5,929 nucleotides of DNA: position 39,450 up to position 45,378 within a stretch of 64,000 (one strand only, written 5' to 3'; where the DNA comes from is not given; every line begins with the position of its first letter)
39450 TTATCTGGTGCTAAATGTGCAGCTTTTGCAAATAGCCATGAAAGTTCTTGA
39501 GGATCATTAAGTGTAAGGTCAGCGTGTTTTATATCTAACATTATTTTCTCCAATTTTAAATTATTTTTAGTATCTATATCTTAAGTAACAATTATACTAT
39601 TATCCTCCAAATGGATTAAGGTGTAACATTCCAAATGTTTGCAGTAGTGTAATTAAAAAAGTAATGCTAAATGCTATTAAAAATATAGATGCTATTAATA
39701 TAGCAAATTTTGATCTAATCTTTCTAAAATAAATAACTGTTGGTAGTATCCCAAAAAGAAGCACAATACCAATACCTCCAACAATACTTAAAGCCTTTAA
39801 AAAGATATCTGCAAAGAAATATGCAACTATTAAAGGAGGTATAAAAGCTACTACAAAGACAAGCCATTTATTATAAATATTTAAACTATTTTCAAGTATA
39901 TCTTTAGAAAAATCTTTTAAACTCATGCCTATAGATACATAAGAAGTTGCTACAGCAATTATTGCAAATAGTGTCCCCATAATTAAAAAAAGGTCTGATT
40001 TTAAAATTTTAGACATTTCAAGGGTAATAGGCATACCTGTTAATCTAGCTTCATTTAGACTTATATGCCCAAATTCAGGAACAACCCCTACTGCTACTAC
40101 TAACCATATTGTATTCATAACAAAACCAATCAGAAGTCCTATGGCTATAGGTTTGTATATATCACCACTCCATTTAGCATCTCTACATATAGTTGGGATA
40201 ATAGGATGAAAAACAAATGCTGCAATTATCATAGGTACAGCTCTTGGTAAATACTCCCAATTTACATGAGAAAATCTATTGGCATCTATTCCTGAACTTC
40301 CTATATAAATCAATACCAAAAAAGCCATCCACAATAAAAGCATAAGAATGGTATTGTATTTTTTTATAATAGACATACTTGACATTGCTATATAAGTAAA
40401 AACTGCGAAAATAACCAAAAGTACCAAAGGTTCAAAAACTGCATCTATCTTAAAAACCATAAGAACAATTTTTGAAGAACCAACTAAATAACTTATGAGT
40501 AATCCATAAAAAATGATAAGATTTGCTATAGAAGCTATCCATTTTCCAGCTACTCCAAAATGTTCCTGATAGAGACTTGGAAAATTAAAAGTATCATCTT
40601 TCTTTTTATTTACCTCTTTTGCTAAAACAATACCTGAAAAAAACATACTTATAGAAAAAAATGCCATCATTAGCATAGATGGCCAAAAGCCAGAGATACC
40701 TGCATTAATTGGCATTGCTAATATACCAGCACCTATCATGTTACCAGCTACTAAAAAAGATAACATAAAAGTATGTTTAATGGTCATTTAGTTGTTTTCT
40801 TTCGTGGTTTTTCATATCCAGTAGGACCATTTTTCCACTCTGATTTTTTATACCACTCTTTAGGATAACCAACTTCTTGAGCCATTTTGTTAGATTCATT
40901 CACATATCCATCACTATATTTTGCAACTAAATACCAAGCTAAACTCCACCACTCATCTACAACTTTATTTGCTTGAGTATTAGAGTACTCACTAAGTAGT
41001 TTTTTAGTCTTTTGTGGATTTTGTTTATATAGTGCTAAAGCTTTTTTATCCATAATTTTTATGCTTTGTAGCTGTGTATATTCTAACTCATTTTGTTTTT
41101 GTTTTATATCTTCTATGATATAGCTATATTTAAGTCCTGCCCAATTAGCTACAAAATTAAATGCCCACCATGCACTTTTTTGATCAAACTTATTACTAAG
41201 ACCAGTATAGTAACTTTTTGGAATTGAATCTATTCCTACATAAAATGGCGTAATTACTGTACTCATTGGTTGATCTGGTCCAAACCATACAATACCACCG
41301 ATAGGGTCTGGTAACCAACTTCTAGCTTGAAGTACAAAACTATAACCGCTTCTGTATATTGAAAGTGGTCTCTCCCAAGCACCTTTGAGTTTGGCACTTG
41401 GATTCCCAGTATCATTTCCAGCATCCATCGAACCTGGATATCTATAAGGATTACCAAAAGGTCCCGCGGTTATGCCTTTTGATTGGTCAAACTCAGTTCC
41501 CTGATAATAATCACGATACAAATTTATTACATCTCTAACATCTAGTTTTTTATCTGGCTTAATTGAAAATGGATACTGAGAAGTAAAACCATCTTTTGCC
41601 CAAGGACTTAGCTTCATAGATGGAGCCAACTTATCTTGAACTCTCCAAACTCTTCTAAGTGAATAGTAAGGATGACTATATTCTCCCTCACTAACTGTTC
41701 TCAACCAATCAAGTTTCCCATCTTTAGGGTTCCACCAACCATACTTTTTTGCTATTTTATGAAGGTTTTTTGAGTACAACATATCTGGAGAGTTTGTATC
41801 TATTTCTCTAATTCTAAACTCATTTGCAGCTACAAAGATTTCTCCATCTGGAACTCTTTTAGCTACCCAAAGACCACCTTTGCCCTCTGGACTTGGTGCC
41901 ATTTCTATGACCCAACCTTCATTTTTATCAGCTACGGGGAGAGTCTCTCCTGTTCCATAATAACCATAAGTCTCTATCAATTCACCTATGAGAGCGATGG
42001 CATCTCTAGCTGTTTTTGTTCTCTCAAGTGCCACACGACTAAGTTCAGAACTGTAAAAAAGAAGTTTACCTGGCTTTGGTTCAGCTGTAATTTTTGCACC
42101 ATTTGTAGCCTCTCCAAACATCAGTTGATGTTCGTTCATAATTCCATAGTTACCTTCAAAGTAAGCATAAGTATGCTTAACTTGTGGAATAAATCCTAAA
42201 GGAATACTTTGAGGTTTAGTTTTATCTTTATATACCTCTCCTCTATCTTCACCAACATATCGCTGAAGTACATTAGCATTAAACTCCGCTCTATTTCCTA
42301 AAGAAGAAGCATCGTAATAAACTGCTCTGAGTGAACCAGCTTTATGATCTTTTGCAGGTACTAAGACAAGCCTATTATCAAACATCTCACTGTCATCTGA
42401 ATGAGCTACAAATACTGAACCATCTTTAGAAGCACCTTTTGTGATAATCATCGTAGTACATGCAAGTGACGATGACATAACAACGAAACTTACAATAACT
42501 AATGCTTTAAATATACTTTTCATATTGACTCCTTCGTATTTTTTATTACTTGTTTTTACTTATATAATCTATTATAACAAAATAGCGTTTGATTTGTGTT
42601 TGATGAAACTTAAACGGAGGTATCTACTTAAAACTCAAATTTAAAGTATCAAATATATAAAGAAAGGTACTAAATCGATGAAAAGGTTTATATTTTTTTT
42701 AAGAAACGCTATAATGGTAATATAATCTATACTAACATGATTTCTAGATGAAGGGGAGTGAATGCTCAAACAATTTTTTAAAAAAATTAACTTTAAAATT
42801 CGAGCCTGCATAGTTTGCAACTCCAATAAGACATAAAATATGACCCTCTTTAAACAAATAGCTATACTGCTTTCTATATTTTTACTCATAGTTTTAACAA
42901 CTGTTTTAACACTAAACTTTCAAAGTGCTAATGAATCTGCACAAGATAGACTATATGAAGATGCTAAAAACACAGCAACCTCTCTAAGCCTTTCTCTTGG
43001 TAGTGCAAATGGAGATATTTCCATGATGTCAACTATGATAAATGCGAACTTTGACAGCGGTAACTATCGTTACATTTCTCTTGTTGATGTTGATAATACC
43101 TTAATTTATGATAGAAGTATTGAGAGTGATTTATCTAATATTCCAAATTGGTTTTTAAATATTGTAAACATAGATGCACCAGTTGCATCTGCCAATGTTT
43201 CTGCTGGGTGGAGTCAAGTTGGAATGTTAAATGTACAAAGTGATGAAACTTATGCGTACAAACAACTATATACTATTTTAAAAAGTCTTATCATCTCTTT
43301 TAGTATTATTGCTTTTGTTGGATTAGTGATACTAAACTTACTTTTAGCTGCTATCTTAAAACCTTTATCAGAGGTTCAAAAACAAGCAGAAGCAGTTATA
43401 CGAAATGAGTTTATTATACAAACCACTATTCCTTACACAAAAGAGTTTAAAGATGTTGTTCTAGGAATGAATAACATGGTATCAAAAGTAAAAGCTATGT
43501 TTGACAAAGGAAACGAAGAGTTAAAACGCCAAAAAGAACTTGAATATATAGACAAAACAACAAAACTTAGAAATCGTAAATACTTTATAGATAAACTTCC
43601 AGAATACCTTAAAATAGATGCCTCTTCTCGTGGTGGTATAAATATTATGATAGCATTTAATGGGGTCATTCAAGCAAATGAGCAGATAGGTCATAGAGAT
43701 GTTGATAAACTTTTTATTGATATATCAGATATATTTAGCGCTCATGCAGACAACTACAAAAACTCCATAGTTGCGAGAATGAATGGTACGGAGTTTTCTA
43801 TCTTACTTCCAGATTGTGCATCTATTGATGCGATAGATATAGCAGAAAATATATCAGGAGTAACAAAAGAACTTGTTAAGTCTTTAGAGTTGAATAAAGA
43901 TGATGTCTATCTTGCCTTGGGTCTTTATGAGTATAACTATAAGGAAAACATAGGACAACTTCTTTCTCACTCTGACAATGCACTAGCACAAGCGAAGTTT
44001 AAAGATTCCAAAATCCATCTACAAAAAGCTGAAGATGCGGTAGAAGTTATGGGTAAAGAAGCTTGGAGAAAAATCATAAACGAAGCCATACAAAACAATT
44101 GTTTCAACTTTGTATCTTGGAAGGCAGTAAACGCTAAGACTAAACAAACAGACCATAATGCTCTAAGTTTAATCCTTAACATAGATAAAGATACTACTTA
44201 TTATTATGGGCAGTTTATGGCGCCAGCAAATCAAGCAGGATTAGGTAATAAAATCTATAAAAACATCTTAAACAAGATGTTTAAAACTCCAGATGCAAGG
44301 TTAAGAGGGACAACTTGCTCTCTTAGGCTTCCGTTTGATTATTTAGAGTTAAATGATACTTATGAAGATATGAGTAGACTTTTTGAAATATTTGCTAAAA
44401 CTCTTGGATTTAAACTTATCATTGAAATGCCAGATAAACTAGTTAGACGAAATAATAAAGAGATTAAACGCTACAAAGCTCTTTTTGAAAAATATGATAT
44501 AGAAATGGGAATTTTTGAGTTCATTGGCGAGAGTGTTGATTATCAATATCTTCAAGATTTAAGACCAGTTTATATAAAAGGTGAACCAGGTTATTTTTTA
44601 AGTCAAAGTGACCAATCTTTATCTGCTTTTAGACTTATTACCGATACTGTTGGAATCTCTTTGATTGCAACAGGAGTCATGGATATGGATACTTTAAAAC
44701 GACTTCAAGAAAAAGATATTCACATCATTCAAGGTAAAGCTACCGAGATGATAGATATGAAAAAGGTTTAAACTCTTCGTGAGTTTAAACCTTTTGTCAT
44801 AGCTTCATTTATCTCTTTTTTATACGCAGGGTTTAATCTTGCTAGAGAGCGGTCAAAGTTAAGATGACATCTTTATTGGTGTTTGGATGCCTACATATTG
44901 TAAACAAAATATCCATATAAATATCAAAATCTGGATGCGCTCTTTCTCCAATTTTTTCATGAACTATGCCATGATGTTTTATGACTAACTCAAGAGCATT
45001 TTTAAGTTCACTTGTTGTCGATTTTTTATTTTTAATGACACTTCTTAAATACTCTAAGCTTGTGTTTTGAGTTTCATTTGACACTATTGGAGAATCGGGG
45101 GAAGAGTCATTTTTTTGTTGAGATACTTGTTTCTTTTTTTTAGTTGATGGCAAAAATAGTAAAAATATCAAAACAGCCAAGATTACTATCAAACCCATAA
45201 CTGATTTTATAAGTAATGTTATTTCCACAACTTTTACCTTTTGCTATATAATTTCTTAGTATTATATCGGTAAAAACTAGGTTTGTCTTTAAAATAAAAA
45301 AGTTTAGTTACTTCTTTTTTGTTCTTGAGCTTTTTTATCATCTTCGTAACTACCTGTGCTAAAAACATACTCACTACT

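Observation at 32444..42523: Self-contained seven-gene operon around a stand-alone A-T-R (NRPS-like reductase) enzyme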

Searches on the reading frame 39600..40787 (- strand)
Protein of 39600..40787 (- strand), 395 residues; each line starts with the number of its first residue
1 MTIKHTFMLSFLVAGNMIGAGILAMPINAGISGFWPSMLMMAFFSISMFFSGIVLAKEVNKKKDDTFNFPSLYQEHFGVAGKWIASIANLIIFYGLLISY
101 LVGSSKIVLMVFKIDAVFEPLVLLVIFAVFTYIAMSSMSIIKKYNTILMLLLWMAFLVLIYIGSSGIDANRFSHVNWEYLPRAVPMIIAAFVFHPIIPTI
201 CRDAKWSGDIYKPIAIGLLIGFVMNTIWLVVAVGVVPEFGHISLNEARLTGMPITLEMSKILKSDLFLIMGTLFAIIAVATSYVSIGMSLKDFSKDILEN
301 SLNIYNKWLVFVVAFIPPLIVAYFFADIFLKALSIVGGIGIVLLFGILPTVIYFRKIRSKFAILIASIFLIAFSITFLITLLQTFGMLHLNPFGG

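Call 3: search_protein_families(library=pfam, proteins=[window:39600-40787:-])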
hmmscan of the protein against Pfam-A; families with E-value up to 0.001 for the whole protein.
window:39600-40787:- (395 aa): 2 families
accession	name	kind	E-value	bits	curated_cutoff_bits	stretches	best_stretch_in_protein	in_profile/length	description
PF03222.19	Trp_Tyr_perm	-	2e-50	172.5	22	1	7-369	6-373/393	Tryptophan/tyrosine permease family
PF01490.24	Aa_trans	-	0.00029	20.1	25.6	0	7-379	6-395/410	Transmembrane amino acid transporter protein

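Call 4: search_protein_families(library=ncbifam, proteins=[window:39600-40787:-])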
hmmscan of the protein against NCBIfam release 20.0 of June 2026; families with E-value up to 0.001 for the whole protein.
window:39600-40787:- (395 aa): 5 families
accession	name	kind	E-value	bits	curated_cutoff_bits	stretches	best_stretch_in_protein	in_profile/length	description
TIGR00837.1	araaP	subfamily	7.6e-47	160.4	350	1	11-364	4-363/381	aromatic amino acid transporter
NF011711.0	PRK15132.1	equivalog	3.8e-23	82.2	482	1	9-358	8-361/403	tyrosine transporter TyrP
NF007789.0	PRK10483.1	equivalog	6.1e-16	58.7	515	1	10-363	17-376/414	tryptophan permease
TIGR00814.1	stp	subfamily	1.5e-11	44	525.8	1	8-306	7-319/397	serine/threonine transporter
NF007235.0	PRK09664.1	equivalog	1.4e-08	34.2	497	1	7-363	12-377/415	low affinity tryptophan permease TnaB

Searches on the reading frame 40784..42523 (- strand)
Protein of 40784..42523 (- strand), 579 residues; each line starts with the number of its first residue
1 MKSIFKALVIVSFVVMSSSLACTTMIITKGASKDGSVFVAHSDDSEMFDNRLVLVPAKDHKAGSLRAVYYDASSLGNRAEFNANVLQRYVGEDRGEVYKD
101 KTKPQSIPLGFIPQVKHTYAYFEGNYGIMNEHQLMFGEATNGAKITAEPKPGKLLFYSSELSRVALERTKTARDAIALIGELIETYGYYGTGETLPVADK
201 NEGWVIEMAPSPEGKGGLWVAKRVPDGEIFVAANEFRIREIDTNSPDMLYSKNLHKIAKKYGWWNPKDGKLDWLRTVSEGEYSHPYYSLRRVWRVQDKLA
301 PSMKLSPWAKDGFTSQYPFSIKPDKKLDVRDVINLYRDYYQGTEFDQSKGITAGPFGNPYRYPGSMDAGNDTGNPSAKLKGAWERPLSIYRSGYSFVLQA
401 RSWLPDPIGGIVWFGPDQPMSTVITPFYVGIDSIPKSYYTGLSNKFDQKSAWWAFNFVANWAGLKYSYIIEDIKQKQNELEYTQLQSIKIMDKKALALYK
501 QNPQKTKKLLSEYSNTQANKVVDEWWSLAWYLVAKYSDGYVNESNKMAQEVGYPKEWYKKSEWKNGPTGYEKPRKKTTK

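Call 3: search_protein_families(library=pfam, proteins=[window:40784-42523:-])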
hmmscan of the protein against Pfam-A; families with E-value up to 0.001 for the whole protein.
window:40784-42523:- (579 aa): 1 family
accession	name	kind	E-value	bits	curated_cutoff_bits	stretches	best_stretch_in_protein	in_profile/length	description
PF03577.20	Peptidase_C69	-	6.8e-62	210.2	23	2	128-478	90-401/402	Peptidase family C69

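Call 4: search_protein_families(library=ncbifam, proteins=[window:40784-42523:-])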
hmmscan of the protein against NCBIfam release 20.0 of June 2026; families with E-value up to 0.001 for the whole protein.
window:40784-42523:- (579 aa): 2 families
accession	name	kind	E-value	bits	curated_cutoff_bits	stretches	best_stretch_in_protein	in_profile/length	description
NF033678.1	C69_fam_dipept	equivalog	2.3e-56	191.8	250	3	162-348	121-297/464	C69 family dipeptidase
NF040521.1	C45_proenzyme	subfamily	1e-05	25.1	85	0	124-252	143-256/313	C45 family autoproteolytic acyltransferase/hydrolase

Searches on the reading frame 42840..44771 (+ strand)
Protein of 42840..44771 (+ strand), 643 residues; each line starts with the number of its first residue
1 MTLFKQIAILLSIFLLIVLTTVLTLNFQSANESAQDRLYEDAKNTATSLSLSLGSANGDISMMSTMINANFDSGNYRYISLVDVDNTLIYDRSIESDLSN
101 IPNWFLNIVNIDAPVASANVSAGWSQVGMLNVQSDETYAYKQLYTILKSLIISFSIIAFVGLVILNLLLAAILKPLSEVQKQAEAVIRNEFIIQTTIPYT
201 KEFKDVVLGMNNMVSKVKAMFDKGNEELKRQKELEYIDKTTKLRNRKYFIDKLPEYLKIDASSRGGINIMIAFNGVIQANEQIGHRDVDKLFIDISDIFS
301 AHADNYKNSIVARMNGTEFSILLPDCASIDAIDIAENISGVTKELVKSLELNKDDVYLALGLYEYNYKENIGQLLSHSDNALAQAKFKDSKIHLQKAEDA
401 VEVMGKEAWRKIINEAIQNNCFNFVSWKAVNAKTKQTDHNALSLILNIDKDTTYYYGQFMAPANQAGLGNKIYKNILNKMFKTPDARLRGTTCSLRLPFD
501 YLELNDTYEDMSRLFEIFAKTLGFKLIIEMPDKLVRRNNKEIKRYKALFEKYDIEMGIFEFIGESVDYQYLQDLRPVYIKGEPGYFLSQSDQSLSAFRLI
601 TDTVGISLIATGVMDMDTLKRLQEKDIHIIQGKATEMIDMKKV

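Call 29: search_protein_families(library=pfam, proteins=[window:42840-44771:+])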
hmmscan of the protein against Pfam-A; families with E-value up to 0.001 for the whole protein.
window:42840-44771:+ (643 aa): 3 families
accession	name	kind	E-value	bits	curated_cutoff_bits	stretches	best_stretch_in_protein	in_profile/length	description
PF16448.10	LapD_MoxY_N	-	2e-32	112.1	25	1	24-144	2-124/124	LapD/MoxY periplasmic domain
PF00990.26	GGDEF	-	3.8e-19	69.5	23.8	1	236-387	2-156/161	Diguanylate cyclase, GGDEF domain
PF00563.25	EAL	-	1.7e-08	34.6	31.3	1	431-633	22-231/236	EAL domain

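Call 47: find_homologous_proteins(query=window:42840-44771:+, max_evalue=1e-60)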
Query window:42840-44771:+ (643 aa): 499 proteins with E <= 1e-60 among 8000 candidates; the best 120 are listed.
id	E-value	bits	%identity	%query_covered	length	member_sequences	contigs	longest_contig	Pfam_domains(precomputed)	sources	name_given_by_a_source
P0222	0.0e+0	1404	100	100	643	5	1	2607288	PF16448.11,PF00563.26,PF00990.27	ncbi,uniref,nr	ncbi:LapD/MoxY N-terminal periplasmic domain-containing protein [Sulfurimonas sp.]|uniref:LapD/MoxY 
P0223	0.0e+0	1276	90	100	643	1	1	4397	PF16448.11,PF00563.26,PF00990.27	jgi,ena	-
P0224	0.0e+0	1152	82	100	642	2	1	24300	PF16448.11,PF00563.26,PF00990.27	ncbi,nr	ncbi:MAG: diguanylate cyclase [Sulfurimonas sp.]|nr:diguanylate cyclase [Sulfurimonas sp.]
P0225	0.0e+0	1131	79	100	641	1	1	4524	PF16448.11,PF00563.26,PF00990.27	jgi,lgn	jgi:diguanylate cyclase (GGDEF)-like protein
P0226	0.0e+0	1122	79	100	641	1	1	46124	PF16448.11,PF00563.26,PF00990.27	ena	-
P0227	0.0e+0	1115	78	100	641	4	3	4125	PF16448.11,PF00563.26,PF00990.27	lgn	-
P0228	0.0e+0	1097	77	100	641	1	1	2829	PF16448.11,PF00563.26,PF00990.27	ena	-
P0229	0.0e+0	1092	77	100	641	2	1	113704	PF16448.11,PF00563.26,PF00990.27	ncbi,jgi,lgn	ncbi:MAG: diguanylate cyclase (GGDEF)-like protein [Sulfurimonas sp.]|jgi:diguanylate cyclase (GGDEF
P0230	0.0e+0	1086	76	100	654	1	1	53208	PF16448.11,PF00563.26,PF00990.27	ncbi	-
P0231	0.0e+0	1074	76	98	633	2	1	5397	PF16448.11,PF00563.26,PF00990.27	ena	-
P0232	0.0e+0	1072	74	100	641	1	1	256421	PF16448.11,PF00563.26,PF00990.27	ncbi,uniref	ncbi:LapD/MoxY N-terminal periplasmic domain-containing protein [Sulfurimonas sp.]|uniref:LapD/MoxY 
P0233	0.0e+0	1072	74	100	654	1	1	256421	PF16448.11,PF00563.26,PF00990.27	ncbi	-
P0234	0.0e+0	1071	75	100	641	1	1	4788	PF16448.11,PF00563.26,PF00990.27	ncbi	-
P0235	0.0e+0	1067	74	100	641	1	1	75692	PF16448.11,PF00563.26,PF00990.27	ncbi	-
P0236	0.0e+0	1067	75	100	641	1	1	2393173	PF16448.11,PF00563.26,PF00990.27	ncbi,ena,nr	nr:LapD/MoxY N-terminal periplasmic domain-containing protein [uncultured Sulfurimonas sp.]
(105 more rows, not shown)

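Call 49: find_encoding_contigs(protein=P0226, flank=10000, max_places=2)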
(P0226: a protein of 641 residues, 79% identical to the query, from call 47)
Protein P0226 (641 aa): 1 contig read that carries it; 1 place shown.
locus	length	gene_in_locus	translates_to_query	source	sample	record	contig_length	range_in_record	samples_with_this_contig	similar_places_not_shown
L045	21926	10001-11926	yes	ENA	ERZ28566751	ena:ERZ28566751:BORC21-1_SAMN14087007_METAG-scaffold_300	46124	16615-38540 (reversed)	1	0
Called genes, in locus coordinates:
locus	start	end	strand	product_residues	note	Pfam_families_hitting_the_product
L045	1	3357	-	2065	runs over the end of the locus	PF03534:SpvB, PF01839:FG-GAP (faint), PF05593:RHS_repeat (faint), PF13517:FG-GAP_3, PF12256:TcdB_toxin_midN, PF25023:TEN_YD-shell, PF15656:Tox-HDC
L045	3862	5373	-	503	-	PF13541:ChlI, PF00158:Sigma54_activat (faint), PF01078:Mg_chelatase, PF07728:AAA_5, PF13335:Mg_chelatase_C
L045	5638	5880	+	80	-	-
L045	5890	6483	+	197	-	PF05401:NodS (weak), PF13489:Methyltransf_23, PF13649:Methyltransf_25, PF13847:Methyltransf_31, PF08241:Methyltransf_11, PF08242:Methyltransf_12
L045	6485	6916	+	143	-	PF00583:Acetyltransf_1, PF13673:Acetyltransf_10, PF13508:Acetyltransf_7, PF13527:Acetyltransf_9 (weak), PF08445:FR47 (weak)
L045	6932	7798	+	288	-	PF00583:Acetyltransf_1, PF13508:Acetyltransf_7 (weak), PF13673:Acetyltransf_10 (faint), PF18014:Acetyltransf_18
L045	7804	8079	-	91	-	PF11342:DUF3144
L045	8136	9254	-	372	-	PF00015:MCPsignal, PF13682:CZB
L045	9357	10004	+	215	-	PF06035:Peptidase_C93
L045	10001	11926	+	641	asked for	PF16448:LapD_MoxY_N, PF00990:GGDEF, PF00563:EAL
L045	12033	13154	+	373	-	PF00015:MCPsignal, PF13682:CZB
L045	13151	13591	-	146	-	-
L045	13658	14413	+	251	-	PF00440:TetR_N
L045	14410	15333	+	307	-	PF04575:SlipAM (weak), PF11059:DUF2860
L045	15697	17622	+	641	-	PF07556:DUF1538, PF00543:P-II (weak)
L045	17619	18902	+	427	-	PF13682:CZB, PF00990:GGDEF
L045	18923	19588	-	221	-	-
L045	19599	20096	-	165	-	PF04461:YajQ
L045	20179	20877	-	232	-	PF13085:Fer2_3, PF13187:Fer4_9 (faint), PF00037:Fer4 (weak), PF13183:Fer4_8, PF13237:Fer4_10 (weak), PF12838:Fer4_7, PF13484:Fer4_16, PF13534:Fer4_17, +1 more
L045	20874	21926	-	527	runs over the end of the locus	PF00890:FAD_binding_2, PF01134:GIDA (faint), PF01266:DAO, PF03486:HI0933_like, PF07992:Pyr_redox_2 (weak), PF02910:Succ_DH_flav_C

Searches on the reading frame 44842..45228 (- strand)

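Call 29: search_protein_families(library=pfam, proteins=[window:44842-45228:-])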
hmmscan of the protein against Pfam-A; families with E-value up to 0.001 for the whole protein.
window:44842-45228:- (128 aa): 1 family
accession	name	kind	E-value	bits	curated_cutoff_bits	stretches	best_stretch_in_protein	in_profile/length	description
PF25184.1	YxzE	-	0.00044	21.7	40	1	10-45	5-40/65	YxzE-like putative bacteriocin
